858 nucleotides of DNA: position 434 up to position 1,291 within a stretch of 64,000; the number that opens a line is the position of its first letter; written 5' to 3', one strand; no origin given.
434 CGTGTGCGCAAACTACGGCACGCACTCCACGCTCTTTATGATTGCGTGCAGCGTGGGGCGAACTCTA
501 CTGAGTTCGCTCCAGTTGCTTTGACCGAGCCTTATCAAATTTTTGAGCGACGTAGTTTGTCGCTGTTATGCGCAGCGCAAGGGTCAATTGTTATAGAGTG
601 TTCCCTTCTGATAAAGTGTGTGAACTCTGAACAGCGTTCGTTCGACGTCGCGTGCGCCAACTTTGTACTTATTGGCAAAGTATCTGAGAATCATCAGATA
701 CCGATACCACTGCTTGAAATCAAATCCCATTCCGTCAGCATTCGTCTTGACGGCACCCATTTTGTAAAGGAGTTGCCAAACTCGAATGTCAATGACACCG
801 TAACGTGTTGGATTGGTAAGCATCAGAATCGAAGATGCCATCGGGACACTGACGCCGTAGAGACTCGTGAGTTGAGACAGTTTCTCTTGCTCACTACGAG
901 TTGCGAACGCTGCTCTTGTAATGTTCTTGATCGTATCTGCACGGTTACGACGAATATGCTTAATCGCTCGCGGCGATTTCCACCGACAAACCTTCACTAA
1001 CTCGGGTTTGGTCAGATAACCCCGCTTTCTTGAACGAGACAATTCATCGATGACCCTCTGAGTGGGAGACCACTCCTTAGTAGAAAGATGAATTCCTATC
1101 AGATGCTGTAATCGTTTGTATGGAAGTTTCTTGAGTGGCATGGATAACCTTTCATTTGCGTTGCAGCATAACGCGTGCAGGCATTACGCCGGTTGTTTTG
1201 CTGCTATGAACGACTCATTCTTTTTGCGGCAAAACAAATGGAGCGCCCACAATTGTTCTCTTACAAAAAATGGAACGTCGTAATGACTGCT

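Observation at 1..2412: Integron-type gene-cassette array: three single-gene cassettes separated by attC-like sites, with no integrase in view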

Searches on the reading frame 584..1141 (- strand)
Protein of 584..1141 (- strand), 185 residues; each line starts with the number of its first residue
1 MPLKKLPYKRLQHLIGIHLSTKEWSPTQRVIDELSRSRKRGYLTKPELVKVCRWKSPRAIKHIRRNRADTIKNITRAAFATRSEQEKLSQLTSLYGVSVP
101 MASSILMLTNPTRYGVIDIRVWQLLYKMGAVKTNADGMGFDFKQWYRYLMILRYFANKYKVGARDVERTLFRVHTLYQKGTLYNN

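Call 6: search_protein_families(library=pfam, proteins=[window:584-1141:-], max_evalue=0.01)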
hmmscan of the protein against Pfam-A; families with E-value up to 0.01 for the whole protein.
window:584-1141:- (185 aa): 0 families

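Call 10: find_encoding_contigs(protein=window:584-1141:-, flank=10000, max_places=10)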
Protein window:584-1141:- (185 aa): 8 contigs read that carry it; 8 places shown.
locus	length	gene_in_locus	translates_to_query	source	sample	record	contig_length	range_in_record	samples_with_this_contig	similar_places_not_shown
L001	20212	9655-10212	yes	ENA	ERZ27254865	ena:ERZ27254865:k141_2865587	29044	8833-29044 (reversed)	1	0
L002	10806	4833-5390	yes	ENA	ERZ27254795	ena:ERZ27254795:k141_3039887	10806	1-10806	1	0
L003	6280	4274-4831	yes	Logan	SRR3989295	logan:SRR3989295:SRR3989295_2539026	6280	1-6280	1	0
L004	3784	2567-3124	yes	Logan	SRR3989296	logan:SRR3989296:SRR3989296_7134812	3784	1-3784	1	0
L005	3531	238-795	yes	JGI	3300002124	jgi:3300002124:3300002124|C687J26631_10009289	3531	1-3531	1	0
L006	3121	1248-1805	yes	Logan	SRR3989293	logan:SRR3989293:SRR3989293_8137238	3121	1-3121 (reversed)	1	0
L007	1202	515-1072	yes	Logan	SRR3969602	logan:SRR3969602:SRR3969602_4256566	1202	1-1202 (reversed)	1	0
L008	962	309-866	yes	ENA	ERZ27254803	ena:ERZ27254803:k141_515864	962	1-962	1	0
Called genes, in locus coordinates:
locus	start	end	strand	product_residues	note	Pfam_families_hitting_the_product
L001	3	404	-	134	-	?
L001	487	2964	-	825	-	PF17900:Peptidase_M1_N, PF01433:Peptidase_M1, PF25316:TAF2_3rd (weak), PF13646:HEAT_2 (weak)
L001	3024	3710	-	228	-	PF03167:UDG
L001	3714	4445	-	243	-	-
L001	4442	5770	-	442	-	-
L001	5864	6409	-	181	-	PF08534:Redoxin, PF00578:AhpC-TSA, PF13905:Thioredoxin_8 (weak)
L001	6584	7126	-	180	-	-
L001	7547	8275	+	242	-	PF13489:Methyltransf_23, PF13847:Methyltransf_31, PF08241:Methyltransf_11, PF08242:Methyltransf_12, PF13649:Methyltransf_25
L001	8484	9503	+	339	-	-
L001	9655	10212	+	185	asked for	-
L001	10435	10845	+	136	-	PF00583:Acetyltransf_1, PF13673:Acetyltransf_10, PF13508:Acetyltransf_7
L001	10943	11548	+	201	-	PF01694:Rhomboid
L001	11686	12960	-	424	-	PF01979:Amidohydro_1, PF07969:Amidohydro_3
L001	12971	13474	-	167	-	PF13858:DUF4199 (weak)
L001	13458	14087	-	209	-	PF09858:DUF2085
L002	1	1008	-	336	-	?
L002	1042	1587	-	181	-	PF08534:Redoxin, PF00578:AhpC-TSA, PF13905:Thioredoxin_8 (weak)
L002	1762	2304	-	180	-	-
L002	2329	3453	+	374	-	PF13489:Methyltransf_23, PF08241:Methyltransf_11, PF08242:Methyltransf_12, PF13649:Methyltransf_25, PF13847:Methyltransf_31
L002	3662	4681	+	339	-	-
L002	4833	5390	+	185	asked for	-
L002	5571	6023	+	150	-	PF00583:Acetyltransf_1, PF13673:Acetyltransf_10, PF13508:Acetyltransf_7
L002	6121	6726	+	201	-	PF01694:Rhomboid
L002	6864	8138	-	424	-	PF01979:Amidohydro_1, PF07969:Amidohydro_3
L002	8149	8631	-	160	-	PF13858:DUF4199 (weak)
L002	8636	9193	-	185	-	PF09858:DUF2085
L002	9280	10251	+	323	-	PF00795:CN_hydrolase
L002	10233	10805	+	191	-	?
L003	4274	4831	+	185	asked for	-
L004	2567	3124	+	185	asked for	-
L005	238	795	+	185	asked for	-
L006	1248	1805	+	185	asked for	-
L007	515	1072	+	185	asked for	-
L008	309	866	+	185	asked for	-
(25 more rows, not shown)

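Call 13: find_related_loci(query=L002:6864-8138:-, collection=genome_contigs, flank=10000)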
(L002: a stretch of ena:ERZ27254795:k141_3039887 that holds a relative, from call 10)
Query L002:6864-8138:- (424 aa) in genome_contigs; peptide patterns used: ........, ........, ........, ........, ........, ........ (x = any residue, [..] = any of these).
175 stretches matched a pattern; 7 encode a relative of the query (tblastn E <= 1e-3); 7 distinct loci.
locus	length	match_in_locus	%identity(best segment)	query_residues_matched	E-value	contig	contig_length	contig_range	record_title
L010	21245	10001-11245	32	22-422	2e-53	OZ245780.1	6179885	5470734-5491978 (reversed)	MAG: Methyloligellaceae bacterium isolate e8f213a8-9c07-40cb-8a79-f3adc64ccac1 genome assembly, chromosome: 1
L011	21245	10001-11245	32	22-422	3e-52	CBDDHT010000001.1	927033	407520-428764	MAG: Methyloligellaceae bacterium isolate c3c507ba-ec01-4e02-bce8-0f298382d81c genome assembly, contig: contig_1, whole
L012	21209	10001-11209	32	37-422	8e-46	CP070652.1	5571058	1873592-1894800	MAG: Deltaproteobacteria bacterium isolate bin85 chromosome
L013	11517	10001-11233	31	29-422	1e-43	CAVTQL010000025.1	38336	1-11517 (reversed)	MAG: uncultured beta proteobacterium isolate MFD00709.bin.1.68 genome assembly, contig: contig_64901, whole genome shotg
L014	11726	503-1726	32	32-420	4e-43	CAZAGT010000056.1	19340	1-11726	MAG TPA_asm: uncultured Desulfobacteraceae bacterium isolate binchicken_co294_166 genome assembly, contig: NODE_3129_len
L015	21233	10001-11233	32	29-420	1e-42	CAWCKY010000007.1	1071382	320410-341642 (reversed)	MAG: uncultured Acidobacteriota bacterium isolate MFD03602.bin.2.40 genome assembly, contig: contig_6059, whole genome s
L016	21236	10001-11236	31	31-422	1e-40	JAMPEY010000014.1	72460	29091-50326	MAG: Lachnoclostridium sp. isolate NALB_7861_22 Scaffold_#14__SCF_014___72460_bp, whole genome shotgun sequence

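Call 24: search_protein_families(library=padloc, proteins=[L002:5571-6023:+, window:584-1141:-], max_evalue=1)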
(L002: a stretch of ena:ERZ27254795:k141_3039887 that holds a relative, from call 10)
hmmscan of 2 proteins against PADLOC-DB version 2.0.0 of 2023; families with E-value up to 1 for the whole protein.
L002:5571-6023:+ (150 aa): 0 families

window:584-1141:- (185 aa): 0 families

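Call 25: search_protein_families(library=ncbifam, proteins=[L002:5571-6023:+, window:584-1141:-, L002:6121-6726:+], max_evalue=1)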
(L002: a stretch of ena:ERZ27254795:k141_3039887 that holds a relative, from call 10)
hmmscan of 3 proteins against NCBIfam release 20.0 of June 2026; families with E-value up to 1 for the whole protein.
L002:5571-6023:+ (150 aa): 25 families
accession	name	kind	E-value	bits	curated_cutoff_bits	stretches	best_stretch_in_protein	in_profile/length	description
TIGR01575.1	rimI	equivalog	2.5e-08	34.1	86.4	1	33-132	21-117/132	ribosomal protein S18-alanine N-acetyltransferase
NF005840.0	PRK07757.1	equivalog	2.2e-05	24.4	154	1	41-111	37-107/153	N-acetyltransferase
NF040501.1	resist_ArsN2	equivalog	5.2e-05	22.9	125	1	46-113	25-91/133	arsenic resistance N-acetyltransferase ArsN2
NF005921.0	PRK07922.1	equivalog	7.1e-05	22.5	180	1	36-109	39-110/170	amino-acid N-acetyltransferase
NF053587.1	SpmdActasePaiA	equivalog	9.5e-05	22.2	250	1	65-142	85-162/172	spermidine/spermine N(1)-acetyltransferase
NF040503.1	resist_ArsN1a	equivalog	0.00014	21.6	170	1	39-132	41-138/159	arsinothricin resistance N-acetyltransferase ArsN1 family A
NF043067.1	AAC_6p_group_E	equivalog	0.0002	21.2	140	1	73-106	73-106/140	aminoglycoside 6'-N-acetyltransferase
NF002959.0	PRK03624.1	equivalog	0.00026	20.7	124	1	75-128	77-130/147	GNAT family acetyltransferase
NF033078.2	AAC_6p_Ia_fam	equivalog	0.001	19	265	1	47-111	52-116/181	AAC(6')-Ia family aminoglycoside 6'-N-acetyltransferase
TIGR00124.1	cit_ly_ligase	equivalog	0.0014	17.7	262.1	1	39-134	24-111/335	[citrate (pro-3S)-lyase] ligase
NF033150.1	AAC_6p_A49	exception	0.0018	18.1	410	1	42-111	50-117/184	aminoglycoside 6'-N-acetyltransferase AacA49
NF049894.1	CG3035_N_ac_Glu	equivalog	0.0035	16.6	280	1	71-128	233-290/300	N-acetylglutamate synthase, CG3035 family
NF000487.1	stat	exception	0.0047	16.5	420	1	60-130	93-164/189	streptothricin N-acetyltransferase STAT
NF033083.0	AAC_3_I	equivalog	0.0073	16.5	200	1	74-126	81-133/145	AAC(3)-I family aminoglycoside N-acetyltransferase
NF000224.3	AAC_6p_Acine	exception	0.01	15.8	225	1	74-104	79-109/146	AAC(6')-Ighjkrstuvwx family aminoglycoside N-acetyltransferase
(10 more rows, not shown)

window:584-1141:- (185 aa): 1 family
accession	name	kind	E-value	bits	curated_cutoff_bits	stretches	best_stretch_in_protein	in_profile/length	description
NF053634.1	MonDNAglycDR2438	equivalog_domain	0.012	15.2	400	0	83-133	102-152/219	monofunctional DNA glycosylase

L002:6121-6726:+ (201 aa): 3 families
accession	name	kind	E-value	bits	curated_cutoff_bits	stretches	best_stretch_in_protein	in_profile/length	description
TIGR03902.1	rhom_GG_sort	equivalog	2.3e-07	30.9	84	1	47-181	20-153/154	rhombosortase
TIGR04239.1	rhombo_GlpG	equivalog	0.00071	19.4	250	1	2-181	96-265/271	rhomboid family intramembrane serine protease GlpG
NF008155.0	PRK10907.1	equivalog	0.0016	17.8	335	1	2-122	96-206/276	rhomboid family intramembrane serine protease GlpG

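Call 27: search_solved_structures(query=window:584-1141:-, max_evalue=10)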
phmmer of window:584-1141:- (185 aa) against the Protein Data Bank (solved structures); distinct sequences matched with E-value up to 10: 0.

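Call 99: find_homologous_proteins(query=window:584-1141:-, max_evalue=0.001)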
Query window:584-1141:- (185 aa): 1026 proteins with E <= 0.001 among 1069 candidates; the best 120 are listed.
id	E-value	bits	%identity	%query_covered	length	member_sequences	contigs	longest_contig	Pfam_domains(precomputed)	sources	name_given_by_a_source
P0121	2.4e-119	414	100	100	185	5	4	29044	-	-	-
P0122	3.3e-105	368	87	100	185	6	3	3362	-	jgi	jgi:hypothetical protein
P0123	6.7e-102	357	85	100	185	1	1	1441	-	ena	-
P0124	2.1e-101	355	88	99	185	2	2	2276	-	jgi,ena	jgi:hypothetical protein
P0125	1.7e-100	352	84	100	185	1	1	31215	-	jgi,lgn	jgi:hypothetical protein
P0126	5.6e-100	351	85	100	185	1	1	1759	-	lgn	-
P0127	5.4e-99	347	83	100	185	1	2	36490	-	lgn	-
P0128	6.0e-99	347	83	100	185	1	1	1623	-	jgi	jgi:hypothetical protein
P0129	1.6e-97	343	84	99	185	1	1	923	-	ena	-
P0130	1.7e-97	342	83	100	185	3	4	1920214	-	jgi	jgi:hypothetical protein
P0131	2.4e-97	342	82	100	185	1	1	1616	-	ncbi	-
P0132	3.0e-97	342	83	99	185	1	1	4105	-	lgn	-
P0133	6.9e-97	340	82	100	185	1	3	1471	-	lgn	-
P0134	1.9e-96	339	81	100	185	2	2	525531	-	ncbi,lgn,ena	ncbi:MAG: hypothetical protein WB699_00345 [Bacteroidota bacterium]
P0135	8.4e-95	334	81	100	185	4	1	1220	-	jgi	jgi:hypothetical protein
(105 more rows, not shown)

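Call 100: find_encoding_contigs(protein=P0134, flank=10000, max_places=3)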
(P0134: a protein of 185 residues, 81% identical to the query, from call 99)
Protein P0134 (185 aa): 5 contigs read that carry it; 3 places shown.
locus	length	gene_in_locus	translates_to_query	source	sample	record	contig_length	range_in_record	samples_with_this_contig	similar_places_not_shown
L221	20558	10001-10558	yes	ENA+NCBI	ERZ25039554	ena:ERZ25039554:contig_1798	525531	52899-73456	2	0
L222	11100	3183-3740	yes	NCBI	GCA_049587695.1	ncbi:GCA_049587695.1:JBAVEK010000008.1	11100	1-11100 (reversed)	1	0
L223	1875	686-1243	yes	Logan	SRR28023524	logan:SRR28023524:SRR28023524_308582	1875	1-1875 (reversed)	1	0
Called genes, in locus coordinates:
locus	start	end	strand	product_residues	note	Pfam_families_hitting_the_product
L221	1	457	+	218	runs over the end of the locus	-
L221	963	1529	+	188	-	PF14066:DUF4256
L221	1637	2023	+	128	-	PF00903:Glyoxalase, PF22677:Ble-like_N (weak)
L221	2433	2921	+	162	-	PF08818:DUF1801 (weak)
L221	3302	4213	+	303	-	-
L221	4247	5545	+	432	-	PF08450:SGL, PF01731:Arylesterase (faint), PF18962:Por_Secre_tail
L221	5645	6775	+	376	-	PF00326:Peptidase_S9 (faint), PF00756:Esterase (weak), PF01738:DLH (weak), PF02230:Abhydrolase_2, PF12146:Hydrolase_4 (faint)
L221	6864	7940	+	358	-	PF02421:FeoB_N (faint), PF03193:RsgA_GTPase, PF00005:ABC_tran (weak), PF01926:MMR_HSR1 (weak)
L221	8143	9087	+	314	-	PF12838:Fer4_7 (faint), PF13484:Fer4_16 (faint), PF14697:Fer4_21 (faint), PF13237:Fer4_10 (weak), PF13187:Fer4_9, PF00037:Fer4 (weak)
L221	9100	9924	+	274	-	PF03476:MOSC_N, PF03473:MOSC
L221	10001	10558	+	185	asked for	-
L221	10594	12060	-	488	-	PF00282:Pyridoxal_deC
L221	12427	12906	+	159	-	PF02627:CMD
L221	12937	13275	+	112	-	PF03795:YCII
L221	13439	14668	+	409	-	PF04542:Sigma70_r2 (weak), PF20239:DUF6596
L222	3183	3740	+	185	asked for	-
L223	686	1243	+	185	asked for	-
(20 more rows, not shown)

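Call 101: find_encoding_contigs(protein=P0130, flank=10000, max_places=3)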
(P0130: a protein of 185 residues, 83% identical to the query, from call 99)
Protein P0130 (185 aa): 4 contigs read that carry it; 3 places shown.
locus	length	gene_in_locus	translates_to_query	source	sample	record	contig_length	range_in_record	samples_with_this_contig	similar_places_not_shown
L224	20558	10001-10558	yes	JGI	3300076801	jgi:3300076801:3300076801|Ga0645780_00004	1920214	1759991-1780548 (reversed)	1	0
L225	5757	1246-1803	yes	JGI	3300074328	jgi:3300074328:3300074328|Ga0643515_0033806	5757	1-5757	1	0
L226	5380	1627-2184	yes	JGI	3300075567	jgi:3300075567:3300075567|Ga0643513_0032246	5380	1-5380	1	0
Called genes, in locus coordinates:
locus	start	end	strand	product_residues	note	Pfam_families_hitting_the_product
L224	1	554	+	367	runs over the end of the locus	PF03069:FmdA_AmdA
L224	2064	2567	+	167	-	PF13474:SnoaL_3, PF14534:DUF4440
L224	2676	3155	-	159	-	-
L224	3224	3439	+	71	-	-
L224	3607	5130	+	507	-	PF00756:Esterase, PF07691:PA14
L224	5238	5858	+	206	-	PF00027:cNMP_binding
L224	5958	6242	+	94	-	-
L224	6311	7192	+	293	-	PF01370:Epimerase (weak), PF05368:NmrA, PF13460:NAD_binding_10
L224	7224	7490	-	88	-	-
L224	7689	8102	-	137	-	PF04002:RadC (faint)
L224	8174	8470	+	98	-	-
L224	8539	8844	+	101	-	-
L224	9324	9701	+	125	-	PF07681:DoxX, PF13564:DoxX_2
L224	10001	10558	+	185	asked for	-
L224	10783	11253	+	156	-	PF06445:GyrI-like, PF14526:Cass2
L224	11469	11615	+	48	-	-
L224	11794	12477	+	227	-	-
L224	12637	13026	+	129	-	PF12680:SnoaL_2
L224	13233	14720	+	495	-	PF00144:Beta-lactamase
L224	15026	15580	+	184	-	PF00903:Glyoxalase (faint)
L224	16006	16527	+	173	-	PF01872:RibD_C, PF00186:DHFR_1 (weak)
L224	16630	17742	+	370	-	PF13415:Beta-prop_FBX42 (weak), PF24681:Kelch_KLHDC2_KLHL20_DRC7, PF01344:Kelch_1 (weak), PF13415:Beta-prop_FBX42, PF01344:Kelch_1 (weak), PF13418:Beta-prop_TYW4 (weak), PF24981:Beta-prop_ATRN-LZTR1, PF24681:Kelch_KLHDC2_KLHL20_DRC7, +11 more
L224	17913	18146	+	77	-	-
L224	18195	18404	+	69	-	PF00156:Pribosyltran (weak)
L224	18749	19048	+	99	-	-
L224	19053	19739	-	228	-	-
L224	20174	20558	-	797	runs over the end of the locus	PF08706:D5_N, PF19263:DUF5906, PF03288:Pox_D5 (faint)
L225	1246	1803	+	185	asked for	-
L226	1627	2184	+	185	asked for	-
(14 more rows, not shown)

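Call 114: search_solved_structures(query=A6, max_evalue=1)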
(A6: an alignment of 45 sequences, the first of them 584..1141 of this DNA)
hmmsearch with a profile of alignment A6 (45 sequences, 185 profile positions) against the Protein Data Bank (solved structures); distinct sequences matched with E-value up to 1: 11.
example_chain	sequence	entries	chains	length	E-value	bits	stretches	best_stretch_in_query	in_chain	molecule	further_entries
3chb_D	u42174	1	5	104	0.093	15.7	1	24-64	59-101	CHOLERA TOXIN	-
7lvb_D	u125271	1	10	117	0.099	15.6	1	24-72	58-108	Cholera enterotoxin B-subunit,Surface protein gp120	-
1xtc_D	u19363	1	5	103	0.24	14.3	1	20-64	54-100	CHOLERA TOXIN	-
6hsv_A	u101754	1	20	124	0.4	13.6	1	24-67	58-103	Toxin B subunit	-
1ct1_D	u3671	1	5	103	0.74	12.7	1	23-64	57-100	CHOLERA TOXIN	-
1chp_D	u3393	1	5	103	0.76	12.7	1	24-64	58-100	CHOLERA TOXIN B PENTAMER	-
1eei_D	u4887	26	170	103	0.78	12.7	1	24-64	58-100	PROTEIN (CHOLERA TOXIN B) | CHOLERA TOXIN B SUBUNIT PENTAMER | cholera toxin B subunit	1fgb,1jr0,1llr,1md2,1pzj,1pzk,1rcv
2chb_D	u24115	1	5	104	0.79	12.6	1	24-64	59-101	CHOLERA TOXIN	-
1chq_D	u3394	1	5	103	0.79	12.6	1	24-64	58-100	CHOLERA TOXIN B PENTAMER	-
5elc_A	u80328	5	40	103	0.83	12.6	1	24-64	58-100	Cholera enterotoxin subunit B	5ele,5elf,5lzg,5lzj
1g8z_D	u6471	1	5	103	0.93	12.4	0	25-64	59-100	CHOLERA TOXIN B PROTEIN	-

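Call 123: predict_structure(alignment_id=A6)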
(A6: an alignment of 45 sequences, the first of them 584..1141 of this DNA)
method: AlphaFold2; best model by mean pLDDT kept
length: 185 residues; sequences in the alignment: 45
mean_pLDDT: 92.9   pTM: 0.88
mean pLDDT of the five models: 92.9, 92.7, 91.1, 90.7, 89.7
residues with pLDDT >= 90: 157; 70-90: 22; 50-70: 4; < 50: 2
segments of 3 or more residues with pLDDT < 50: none
pLDDT, mean of each block of 10 residues (from residue 1): 84 93 94 93 97 93 97 98 98 97 97 95 93 89 97 97 96 86 49
secondary structure, 60 per line:
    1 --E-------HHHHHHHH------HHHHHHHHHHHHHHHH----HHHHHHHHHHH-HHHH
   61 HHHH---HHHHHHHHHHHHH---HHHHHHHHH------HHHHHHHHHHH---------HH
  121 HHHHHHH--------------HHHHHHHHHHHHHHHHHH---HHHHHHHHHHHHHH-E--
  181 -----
elements in order: H11-18 H25-40 H45-55 H57-64 H68-80 H84-92 H99-109 H119-127 H142-159 H163-176

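Call 127: fold_search(model_id=the predicted structure, library=pdb)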
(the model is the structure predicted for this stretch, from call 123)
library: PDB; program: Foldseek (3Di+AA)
matches with E <= 10: 215; with E <= 0.001: 0
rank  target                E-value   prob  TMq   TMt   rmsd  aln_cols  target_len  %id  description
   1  3fhf                  1.1e-03  1.00  0.47  0.42   9.1       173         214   14  Crystal structure of Methanocaldococcus jannaschii 8-oxoguanine DNA glycosylase (MjOgg) (released 2009-05-19)
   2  3knt_A                1.5e-03  1.00  0.51  0.46   9.6       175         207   15  Crystal structure of Methanocaldococcus jannaschii 8-oxoguanine glycosylase/lyase in complex with 15mer DNA containing (released 2010-02-02)
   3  3knt_D                1.6e-03  1.00  0.47  0.43   9.2       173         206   14  Crystal structure of Methanocaldococcus jannaschii 8-oxoguanine glycosylase/lyase in complex with 15mer DNA containing (released 2010-02-02)
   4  3knt_C                4.3e-03  1.00  0.51  0.46   9.6       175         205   15  Crystal structure of Methanocaldococcus jannaschii 8-oxoguanine glycosylase/lyase in complex with 15mer DNA containing (released 2010-02-02)
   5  3n0u_C                4.3e-03  1.00  0.44  0.40   9.1       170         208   17  Crystal structure of Tm1821, the 8-oxoguanine DNA glycosylase of Thermotoga maritima (released 2011-04-06)
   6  3n0u_A                7.3e-03  1.00  0.49  0.44   9.2       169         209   17  Crystal structure of Tm1821, the 8-oxoguanine DNA glycosylase of Thermotoga maritima (released 2011-04-06)
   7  3fhg                  8.9e-03  1.00  0.51  0.46   9.1       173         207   16  Crystal structure of Sulfolobus solfataricus 8-oxoguanine DNA glycosylase (SsOgg) (released 2009-05-19)
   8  2noe_A                1.6e-02  0.95  0.36  0.23  10.3       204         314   13  Structure of catalytically inactive G42A human 8-oxoguanine glycosylase complexed to 8-oxoguanine DNA (released 2006-11-21)
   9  8vx4_A                2.3e-02  0.99  0.36  0.23   8.8       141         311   16  Human OGG1 bound to a 35-bp DNA with an 8-oxoG in the middle (released 2024-10-09)
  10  7zc7_B                2.3e-02  0.98  0.36  0.23   8.7       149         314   16  Structure of the mouse 8-oxoguanine DNA Glycosylase mOGG1 in complex with ligand TH012941 (released 2023-07-05)
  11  8xwc_A                2.6e-02  0.90  0.33  0.22  10.8       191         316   14  Crystal structure of human 8-oxoguanine glycosylase K249H mutant bound to the substrate 8-oxoguanine DNA at pH 8.0 und (released 2025-07-23)
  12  3ktu_A                2.8e-02  0.94  0.37  0.25   9.1       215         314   13  Structure of human 8-oxoGuanine Glycosylase 1 bound to fluorninated oxoG-containing DNA (released 2010-07-14)
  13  7ayy_CCC              2.8e-02  0.91  0.36  0.24   9.5       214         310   13  Structure of the human 8-oxoguanine DNA Glycosylase hOGG1 in complex with activator TH10785 (released 2022-06-01)
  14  6g3y_A                2.9e-02  0.96  0.39  0.26   8.6       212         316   14  Structure of the mouse 8-oxoguanine DNA Glycosylase mOGG1 in complex with ligand TH5675 (released 2018-11-28)
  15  7z5b_A                3.2e-02  0.93  0.38  0.25   9.6       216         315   15  Structure of the mouse 8-oxoguanine DNA Glycosylase mOGG1 in complex with ligand TH013546 (released 2023-03-22)
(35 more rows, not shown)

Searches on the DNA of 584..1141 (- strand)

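Call 95: search_rna_families(sources=[L202, L217, L002], threshold=gathering)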
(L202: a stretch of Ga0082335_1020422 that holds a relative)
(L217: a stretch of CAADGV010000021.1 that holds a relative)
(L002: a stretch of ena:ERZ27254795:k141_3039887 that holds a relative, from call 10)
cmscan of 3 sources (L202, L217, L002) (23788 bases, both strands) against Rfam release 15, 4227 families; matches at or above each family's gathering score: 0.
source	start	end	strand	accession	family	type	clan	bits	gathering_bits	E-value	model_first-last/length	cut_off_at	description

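Call 129: search_with_rna_model(model_id=R1, sources=[L224, L207, L217], max_evalue=10, filters=off, show_alignments=0)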
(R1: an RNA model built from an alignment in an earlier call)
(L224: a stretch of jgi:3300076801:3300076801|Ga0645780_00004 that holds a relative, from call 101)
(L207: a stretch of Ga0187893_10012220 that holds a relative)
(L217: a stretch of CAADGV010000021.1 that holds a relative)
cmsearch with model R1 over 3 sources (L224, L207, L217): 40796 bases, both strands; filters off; matches with E-value up to 10: 12.
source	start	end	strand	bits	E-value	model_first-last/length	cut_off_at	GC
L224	11159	11184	+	12.2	0.95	1-60/60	no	0.58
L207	6972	6995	-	10.7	2.5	1-60/60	no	0.5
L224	13390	13444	-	9.9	4.2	1-60/60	no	0.36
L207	860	879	-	9.9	4.2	1-60/60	no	0.45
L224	2655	2681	-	9.8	4.4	1-60/60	no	0.33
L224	20020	20040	+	9.7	4.6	1-60/60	no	0.14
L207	7303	7333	+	9.2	6.4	15-45/60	no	0.52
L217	2673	2742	-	9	7.6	1-60/60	no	0.56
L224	13379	13439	+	8.9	8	1-60/60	no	0.41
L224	15742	15796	-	8.9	8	1-60/60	no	0.4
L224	6913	6952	-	8.9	8.1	1-60/60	no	0.43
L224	20020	20040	-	8.7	9.2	1-60/60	no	0.14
